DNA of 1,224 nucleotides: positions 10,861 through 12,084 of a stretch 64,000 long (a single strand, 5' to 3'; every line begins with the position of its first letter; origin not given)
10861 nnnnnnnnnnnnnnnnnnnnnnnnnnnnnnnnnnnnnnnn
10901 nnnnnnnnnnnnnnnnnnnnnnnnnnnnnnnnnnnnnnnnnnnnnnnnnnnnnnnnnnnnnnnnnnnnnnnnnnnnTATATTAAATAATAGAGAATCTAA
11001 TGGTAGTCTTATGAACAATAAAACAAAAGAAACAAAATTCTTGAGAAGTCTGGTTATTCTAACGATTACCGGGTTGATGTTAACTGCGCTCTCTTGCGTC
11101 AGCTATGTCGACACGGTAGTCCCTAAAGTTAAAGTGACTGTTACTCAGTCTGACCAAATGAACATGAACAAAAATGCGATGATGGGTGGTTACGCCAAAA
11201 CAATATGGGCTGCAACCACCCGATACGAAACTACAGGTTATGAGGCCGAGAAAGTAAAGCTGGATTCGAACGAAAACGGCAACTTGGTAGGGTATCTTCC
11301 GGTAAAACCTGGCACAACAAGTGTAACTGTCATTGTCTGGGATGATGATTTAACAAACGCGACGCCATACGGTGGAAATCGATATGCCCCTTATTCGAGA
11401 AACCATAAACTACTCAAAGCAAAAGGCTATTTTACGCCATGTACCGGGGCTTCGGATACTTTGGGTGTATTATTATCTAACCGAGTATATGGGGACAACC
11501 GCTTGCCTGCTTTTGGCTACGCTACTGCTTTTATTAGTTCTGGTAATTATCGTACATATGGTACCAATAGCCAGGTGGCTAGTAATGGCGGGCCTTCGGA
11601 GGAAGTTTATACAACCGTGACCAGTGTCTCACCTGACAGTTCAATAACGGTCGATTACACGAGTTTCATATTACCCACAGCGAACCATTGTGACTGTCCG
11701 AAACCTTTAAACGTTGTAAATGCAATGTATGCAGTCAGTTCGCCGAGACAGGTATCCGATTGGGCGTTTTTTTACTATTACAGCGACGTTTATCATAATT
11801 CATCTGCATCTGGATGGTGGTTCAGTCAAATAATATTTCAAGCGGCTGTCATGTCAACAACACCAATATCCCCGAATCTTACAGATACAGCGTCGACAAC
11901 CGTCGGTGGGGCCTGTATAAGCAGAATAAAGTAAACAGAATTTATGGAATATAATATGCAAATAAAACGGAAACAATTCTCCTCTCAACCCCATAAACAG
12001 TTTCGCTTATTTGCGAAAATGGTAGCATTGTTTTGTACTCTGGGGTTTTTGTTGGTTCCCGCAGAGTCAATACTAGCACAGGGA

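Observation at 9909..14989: Tandem A-B-A-B-A array of paralogous beta-barrel / lipoprotein gene pairs: best candidate for an undescribed envelope system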

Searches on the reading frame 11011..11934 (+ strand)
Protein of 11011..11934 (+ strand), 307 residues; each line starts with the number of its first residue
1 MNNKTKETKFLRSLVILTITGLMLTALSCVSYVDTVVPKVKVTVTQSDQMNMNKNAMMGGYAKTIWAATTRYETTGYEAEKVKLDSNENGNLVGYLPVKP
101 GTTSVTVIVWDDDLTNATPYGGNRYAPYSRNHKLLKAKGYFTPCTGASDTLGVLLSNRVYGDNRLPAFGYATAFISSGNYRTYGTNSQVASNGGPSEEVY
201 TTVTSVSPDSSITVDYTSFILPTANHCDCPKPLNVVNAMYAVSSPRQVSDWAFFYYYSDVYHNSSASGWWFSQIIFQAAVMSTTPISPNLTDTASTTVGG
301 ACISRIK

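Call 3: search_protein_families(library=pfam, proteins=[window:11011-11934:+], max_evalue=1)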
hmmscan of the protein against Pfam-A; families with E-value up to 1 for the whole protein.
window:11011-11934:+ (307 aa): 0 families

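Call 4: search_protein_families(library=ncbifam, proteins=[window:11011-11934:+], max_evalue=1)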
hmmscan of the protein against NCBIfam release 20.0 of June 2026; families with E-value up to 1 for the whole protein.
window:11011-11934:+ (307 aa): 0 families

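Call 19: find_homologous_proteins(query=A2, max_evalue=0.01)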
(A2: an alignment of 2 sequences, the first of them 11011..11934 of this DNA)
Query A2 (2 sequences) (307 aa, profile of the alignment): 3 proteins with E <= 0.01 among 4509 candidates.
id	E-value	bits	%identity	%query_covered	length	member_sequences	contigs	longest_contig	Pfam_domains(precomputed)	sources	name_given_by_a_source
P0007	2.9e-172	590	100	100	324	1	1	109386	-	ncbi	ncbi:MAG: hypothetical protein ABUK01_01270 [Leptospirales bacterium]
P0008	8.8e-154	529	31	67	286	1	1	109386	-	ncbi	ncbi:MAG: hypothetical protein ABUK01_01280 [Leptospirales bacterium]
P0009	1.7e-98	348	61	100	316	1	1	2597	-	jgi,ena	-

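Call 20: find_encoding_contigs(protein=P0009, flank=10000)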
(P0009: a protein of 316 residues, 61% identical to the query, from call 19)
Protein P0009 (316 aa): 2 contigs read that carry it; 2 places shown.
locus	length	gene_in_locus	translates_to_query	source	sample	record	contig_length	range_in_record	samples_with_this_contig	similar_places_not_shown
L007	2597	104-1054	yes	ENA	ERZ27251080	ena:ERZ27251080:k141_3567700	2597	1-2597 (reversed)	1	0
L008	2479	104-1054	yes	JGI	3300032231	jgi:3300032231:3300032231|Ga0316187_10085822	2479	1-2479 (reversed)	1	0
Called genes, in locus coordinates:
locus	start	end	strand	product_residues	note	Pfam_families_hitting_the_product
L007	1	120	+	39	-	?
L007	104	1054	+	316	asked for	-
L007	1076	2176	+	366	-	-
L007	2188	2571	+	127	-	-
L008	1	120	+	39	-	?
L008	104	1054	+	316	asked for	-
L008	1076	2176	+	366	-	-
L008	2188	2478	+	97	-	?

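Call 23: search_solved_structures(query=A2, max_evalue=10)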
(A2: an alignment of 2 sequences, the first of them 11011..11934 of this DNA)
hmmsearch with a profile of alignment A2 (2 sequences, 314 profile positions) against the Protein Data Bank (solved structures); distinct sequences matched with E-value up to 10: 0.

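Call 32: find_related_loci(query=A4, collection=metagenome_contigs, flank=10000)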
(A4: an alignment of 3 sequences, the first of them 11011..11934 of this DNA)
Query A4 (307 aa) in metagenome_contigs; peptide patterns used: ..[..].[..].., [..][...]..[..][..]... (x = any residue, [..] = any of these).
600 stretches matched a pattern, but none encodes a relative of the query by tblastn (E <= 1e-3).

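Call 42: search_protein_representatives(alignment_id=A4)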
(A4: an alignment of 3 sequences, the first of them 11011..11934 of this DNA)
Query: 3 sequences, 304 profile positions. Proteins with E-value up to 0.001 (for the whole library): 23; up to 1e-10: 21; up to 1e-30: 9. The best 23 are listed.
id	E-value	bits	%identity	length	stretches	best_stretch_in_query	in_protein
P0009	1.8e-165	566.0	-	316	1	3-304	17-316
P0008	8.6e-133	458.7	-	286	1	1-302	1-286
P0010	1.7e-56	208.2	-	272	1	5-252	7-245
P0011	1.1e-38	149.7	-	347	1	41-236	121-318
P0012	2.2e-35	138.8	-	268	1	40-249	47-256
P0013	7.4e-35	137.1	-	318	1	42-248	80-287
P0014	2.2e-33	132.3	-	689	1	35-270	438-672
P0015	5.3e-32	127.7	-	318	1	42-262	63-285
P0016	2.1e-31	125.7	-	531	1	42-231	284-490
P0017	1.2e-30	123.2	-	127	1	12-122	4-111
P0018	4.5e-30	121.4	-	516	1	34-273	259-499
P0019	3.2e-29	118.6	-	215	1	54-243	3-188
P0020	1.0e-27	113.6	-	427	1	41-247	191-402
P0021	1.2e-27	113.4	-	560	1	42-233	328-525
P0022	6.9e-27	110.9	-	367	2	43-233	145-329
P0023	5.5e-23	98.1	-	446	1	41-231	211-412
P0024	5.4e-21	91.6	-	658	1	45-256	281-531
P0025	1.8e-20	89.9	-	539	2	44-234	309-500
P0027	1.5e-12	63.8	-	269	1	64-255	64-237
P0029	6.9e-05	38.7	-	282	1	41-151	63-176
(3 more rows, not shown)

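Call 48: search_protein_families(library=pfam, proteins=[P0011, P0014, P0016, P0018, P0020, P0021, P0022, P0023, P0024, P0025], max_evalue=0.01)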
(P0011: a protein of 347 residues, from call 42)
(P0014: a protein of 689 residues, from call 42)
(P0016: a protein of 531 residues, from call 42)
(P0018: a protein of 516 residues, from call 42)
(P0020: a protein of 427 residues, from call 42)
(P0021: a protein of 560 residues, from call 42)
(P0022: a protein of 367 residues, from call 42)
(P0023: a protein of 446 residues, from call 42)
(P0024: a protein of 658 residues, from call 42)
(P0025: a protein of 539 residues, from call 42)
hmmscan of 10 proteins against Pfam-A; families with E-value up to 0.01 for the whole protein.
P0011 (347 aa): 0 families

P0014 (689 aa): 0 families

P0016 (531 aa): 0 families

P0018 (516 aa): 0 families

P0020 (427 aa): 0 families

P0021 (560 aa): 2 families
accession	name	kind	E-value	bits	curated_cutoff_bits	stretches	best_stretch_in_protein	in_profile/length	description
PF17957.7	Big_7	-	2.6e-10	41.2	24.1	1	60-128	1-69/70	Bacterial Ig domain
PF09136.16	Glucodextran_B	-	0.0021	18.3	27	0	60-137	1-71/83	Glucodextranase, domain B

P0022 (367 aa): 1 family
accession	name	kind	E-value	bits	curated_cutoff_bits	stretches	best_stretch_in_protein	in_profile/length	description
PF19158.5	DUF5840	-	0.0077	17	25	0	211-227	32-48/49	Family of unknown function (DUF5840)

P0023 (446 aa): 0 families

P0024 (658 aa): 1 family
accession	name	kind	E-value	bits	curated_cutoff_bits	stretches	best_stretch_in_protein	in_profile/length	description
PF13948.11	DUF4215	-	7.2e-13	49.1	27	0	43-66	20-43/47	Domain of unknown function (DUF4215)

P0025 (539 aa): 0 families

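Call 50: predict_structure(alignment_id=A4)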
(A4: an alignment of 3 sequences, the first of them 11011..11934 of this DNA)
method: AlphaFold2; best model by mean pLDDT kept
length: 307 residues; sequences in the alignment: 3
mean_pLDDT: 40.2   pTM: 0.40
mean pLDDT of the five models: 40.2, 36.7, 35.6, 33.6, 26.4
residues with pLDDT >= 90: 0; 70-90: 19; 50-70: 76; < 50: 212
segments of 3 or more residues with pLDDT < 50: 28-35, 47-62, 70-79, 113-198, 218-307
pLDDT, mean of each block of 10 residues (from residue 1): 55 68 53 55 57 27 54 39 66 72 60 40 25 27 31 32 26 27 23 39 62 56 31 29 25 27 28 28 26 27 29
secondary structure, 60 per line:
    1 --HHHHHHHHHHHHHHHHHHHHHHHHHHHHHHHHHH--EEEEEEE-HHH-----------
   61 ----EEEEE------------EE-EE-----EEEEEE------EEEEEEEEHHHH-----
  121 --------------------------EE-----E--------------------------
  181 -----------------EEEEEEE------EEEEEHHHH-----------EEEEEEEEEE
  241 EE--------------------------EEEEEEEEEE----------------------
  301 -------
elements in order: H3-36 E39-45 E65-69 E92-97 E104-111 H112-115 E198-204 E211-215 H216-219 E231-242 E269-278

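Call 53: find_homologous_proteins(query=A7, max_evalue=0.001)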
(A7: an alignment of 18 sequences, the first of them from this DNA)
Query A7 (18 sequences) (275 aa, profile of the alignment): 3 proteins with E <= 0.001 among 3661 candidates.
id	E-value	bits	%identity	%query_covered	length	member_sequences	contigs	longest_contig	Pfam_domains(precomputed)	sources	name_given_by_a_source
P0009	5.8e-66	240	61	100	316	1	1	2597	-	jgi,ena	-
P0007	1.1e-63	233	100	100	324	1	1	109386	-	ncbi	ncbi:MAG: hypothetical protein ABUK01_01270 [Leptospirales bacterium]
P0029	3.8e-46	176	32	25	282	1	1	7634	-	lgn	-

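Call 54: find_encoding_contigs(protein=P0029, flank=10000)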
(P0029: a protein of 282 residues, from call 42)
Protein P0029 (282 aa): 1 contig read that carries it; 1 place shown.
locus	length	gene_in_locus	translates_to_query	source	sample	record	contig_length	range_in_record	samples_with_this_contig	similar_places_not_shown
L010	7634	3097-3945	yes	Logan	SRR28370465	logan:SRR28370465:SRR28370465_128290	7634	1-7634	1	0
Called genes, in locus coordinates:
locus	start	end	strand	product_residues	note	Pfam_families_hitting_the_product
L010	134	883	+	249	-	PF01784:DUF34_NIF3 (faint)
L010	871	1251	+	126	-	-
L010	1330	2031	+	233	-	PF01738:DLH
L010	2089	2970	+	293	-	-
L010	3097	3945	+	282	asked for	-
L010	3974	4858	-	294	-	PF00561:Abhydrolase_1, PF12146:Hydrolase_4, PF12697:Abhydrolase_6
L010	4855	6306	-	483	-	PF13487:HD_5, PF01966:HD (weak)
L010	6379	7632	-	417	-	?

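Call 55: find_encoding_contigs(protein=P0010, flank=10000)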
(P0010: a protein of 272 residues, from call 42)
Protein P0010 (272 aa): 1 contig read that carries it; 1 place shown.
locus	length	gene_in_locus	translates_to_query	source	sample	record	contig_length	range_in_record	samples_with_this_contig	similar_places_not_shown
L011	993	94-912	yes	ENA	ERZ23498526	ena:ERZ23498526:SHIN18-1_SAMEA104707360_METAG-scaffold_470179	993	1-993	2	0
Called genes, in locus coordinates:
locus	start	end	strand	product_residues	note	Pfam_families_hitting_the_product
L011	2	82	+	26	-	?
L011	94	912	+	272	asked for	-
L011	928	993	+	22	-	?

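Call 57: find_encoding_contigs(protein=P0012, flank=10000, max_places=4)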
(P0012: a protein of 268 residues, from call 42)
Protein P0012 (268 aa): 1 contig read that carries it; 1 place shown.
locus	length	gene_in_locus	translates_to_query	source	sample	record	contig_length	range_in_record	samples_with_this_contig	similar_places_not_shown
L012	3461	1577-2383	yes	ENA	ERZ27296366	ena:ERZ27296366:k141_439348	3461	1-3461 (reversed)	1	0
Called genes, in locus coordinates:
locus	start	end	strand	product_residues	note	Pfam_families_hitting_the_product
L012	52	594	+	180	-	-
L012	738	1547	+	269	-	-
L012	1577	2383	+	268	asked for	-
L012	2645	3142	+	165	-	PF04986:Y2_Tnp (weak)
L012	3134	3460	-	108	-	?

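Call 58: find_encoding_contigs(protein=P0027, flank=10000, max_places=4)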
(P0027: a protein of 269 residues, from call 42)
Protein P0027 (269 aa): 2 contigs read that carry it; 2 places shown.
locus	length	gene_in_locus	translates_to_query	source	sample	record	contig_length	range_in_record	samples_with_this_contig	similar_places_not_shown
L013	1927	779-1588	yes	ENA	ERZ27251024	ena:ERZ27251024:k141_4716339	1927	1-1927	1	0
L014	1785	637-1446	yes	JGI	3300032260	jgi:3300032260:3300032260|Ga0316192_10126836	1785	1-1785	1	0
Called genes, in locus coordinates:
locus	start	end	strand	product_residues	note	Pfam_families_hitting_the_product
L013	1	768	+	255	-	?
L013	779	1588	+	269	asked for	-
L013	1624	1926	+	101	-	?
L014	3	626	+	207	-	?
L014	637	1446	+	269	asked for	-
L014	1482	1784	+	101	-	?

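Call 60: search_solved_structures(query=A7, max_evalue=10, show_alignments=3)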
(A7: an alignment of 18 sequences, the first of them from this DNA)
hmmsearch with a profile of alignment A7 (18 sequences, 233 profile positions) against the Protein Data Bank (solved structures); distinct sequences matched with E-value up to 10: 1.
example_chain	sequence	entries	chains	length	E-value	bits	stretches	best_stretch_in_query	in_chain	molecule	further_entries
6nf4_A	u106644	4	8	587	1.9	11.2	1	165-203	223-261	Otopetrin1 | Proton channel OTOP1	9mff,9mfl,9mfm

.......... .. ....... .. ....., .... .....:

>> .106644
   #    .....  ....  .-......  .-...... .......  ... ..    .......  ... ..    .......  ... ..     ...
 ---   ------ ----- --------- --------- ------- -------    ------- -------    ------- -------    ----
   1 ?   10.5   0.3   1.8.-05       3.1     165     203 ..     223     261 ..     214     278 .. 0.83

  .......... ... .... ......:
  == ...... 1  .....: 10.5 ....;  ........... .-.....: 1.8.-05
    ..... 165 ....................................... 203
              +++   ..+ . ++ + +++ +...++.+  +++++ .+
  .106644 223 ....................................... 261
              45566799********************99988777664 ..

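Call 75: fold_search(model_id=the predicted structure, library=pdb)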
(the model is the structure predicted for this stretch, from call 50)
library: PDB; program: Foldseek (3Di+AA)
matches with E <= 10: 633; with E <= 0.001: 0
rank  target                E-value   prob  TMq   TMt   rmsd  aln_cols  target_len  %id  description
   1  1cqy                  1.1e-02  0.95  0.15  0.37   6.5        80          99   14  STARCH BINDING DOMAIN OF BACILLUS CEREUS BETA-AMYLASE (released 1999-08-20)
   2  8x8k_A                1.5e-02  1.00  0.16  0.44   5.4        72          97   15  Crystal structure of STBD1 CBM20 domain in complex with maltotetraose (released 2024-09-18)
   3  8x8k_C                2.2e-02  0.99  0.16  0.44   5.4        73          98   15  Crystal structure of STBD1 CBM20 domain in complex with maltotetraose (released 2024-09-18)
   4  1b90                  2.3e-02  0.92  0.16  0.10   6.4        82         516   15  BACILLUS CEREUS BETA-AMYLASE APO FORM (released 1999-03-15)
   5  2j72_B                5.5e-02  0.77  0.15  0.35   5.5        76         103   13  alpha-glucan recognition by a family 41 carbohydrate-binding module from Thermotoga maritima pullulanase PulA (released 2006-10-17)
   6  2lab_MODEL_1_A        9.9e-02  0.90  0.16  0.42   3.4        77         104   14  Solution Strucuture of the CBM25-2 of beta/alpha-amylase from Paenibacillus polymyxa (released 2012-04-04)
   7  1wfj_MODEL_1_A        1.2e-01  0.33  0.13  0.25   5.9        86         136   13  C2 domain-containing protein from putative elicitor-responsive gene (released 2004-11-26)
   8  9f2d_D                1.5e-01  0.57  0.12  0.19   3.4        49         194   12  KIR2DL1 bound to RIFIN RBK21 (released 2025-04-09)
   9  2j71                  1.5e-01  0.41  0.14  0.32   5.0        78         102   15  alpha-glucan recognition by a family 41 carbohydrate-binding module from Thermotoga maritima pullulanase PulA (released 2006-10-17)
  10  9f2d_H                1.7e-01  0.38  0.11  0.17   4.0        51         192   18  KIR2DL1 bound to RIFIN RBK21 (released 2025-04-09)
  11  2qlv_B                1.8e-01  0.77  0.15  0.28   4.0        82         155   17  Crystal structure of the heterotrimer core of the S. cerevisiae AMPK homolog SNF1 (released 2007-09-25)
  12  9f2d_N                1.9e-01  0.51  0.12  0.19   3.4        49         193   12  KIR2DL1 bound to RIFIN RBK21 (released 2025-04-09)
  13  4ecn                  1.9e-01  0.16  0.11  0.05   7.9        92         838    9  Crystal structure of a leucine-rich repeat protein (BT_0210) from Bacteroides thetaiotaomicron VPI-5482 at 2.80 A resolu (released 2012-05-23)
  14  2ya1_A                2.2e-01  0.69  0.17  0.06   4.8        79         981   13  Product complex of a multi-modular glycogen-degrading pneumococcal virulence factor SpuA (released 2011-04-20)
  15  2j43_B                2.4e-01  0.72  0.16  0.22   4.9        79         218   14  Alpha-glucan recognition by family 41 carbohydrate-binding modules from streptococcal virulence factors (released 2006-12-11)
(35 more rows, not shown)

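Call 77: search_protein_families(library=pfam, alignment_id=A7, max_evalue=5)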
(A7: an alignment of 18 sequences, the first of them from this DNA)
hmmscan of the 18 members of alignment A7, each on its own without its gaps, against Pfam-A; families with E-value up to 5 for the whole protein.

A. member 1, seq(275 aa): 0 families

B. families by the number of members that match (of 18 scanned): 3 families
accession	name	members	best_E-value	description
PF19158.5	DUF5840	1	0.018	Family of unknown function (DUF5840)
PF03995.18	Inhibitor_I36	1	0.064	Peptidase inhibitor family I36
PF18963.5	DUF5703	1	0.24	Family of unknown function (DUF5703)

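Call 84: find_encoding_contigs(protein=P0013, flank=8000, max_places=3)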
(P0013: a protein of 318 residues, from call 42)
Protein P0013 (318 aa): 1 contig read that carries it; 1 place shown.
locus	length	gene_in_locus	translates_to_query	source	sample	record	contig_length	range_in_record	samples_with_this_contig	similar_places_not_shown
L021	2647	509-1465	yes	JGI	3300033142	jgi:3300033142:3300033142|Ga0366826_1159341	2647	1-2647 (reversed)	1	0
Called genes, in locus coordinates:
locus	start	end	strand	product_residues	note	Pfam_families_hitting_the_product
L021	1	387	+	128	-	?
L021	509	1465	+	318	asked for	-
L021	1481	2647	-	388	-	?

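Call 85: find_encoding_contigs(protein=P0016, flank=8000, max_places=3)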
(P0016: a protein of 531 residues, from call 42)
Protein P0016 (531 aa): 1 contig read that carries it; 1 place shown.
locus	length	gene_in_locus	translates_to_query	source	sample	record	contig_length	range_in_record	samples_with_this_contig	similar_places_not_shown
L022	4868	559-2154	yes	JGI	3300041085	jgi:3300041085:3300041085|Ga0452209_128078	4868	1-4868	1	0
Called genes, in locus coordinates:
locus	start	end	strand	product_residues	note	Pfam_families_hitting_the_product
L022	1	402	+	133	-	?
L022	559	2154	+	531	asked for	-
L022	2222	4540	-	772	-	PF07695:7TMR-DISM_7TM, PF13581:HATPase_c_2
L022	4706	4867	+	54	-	?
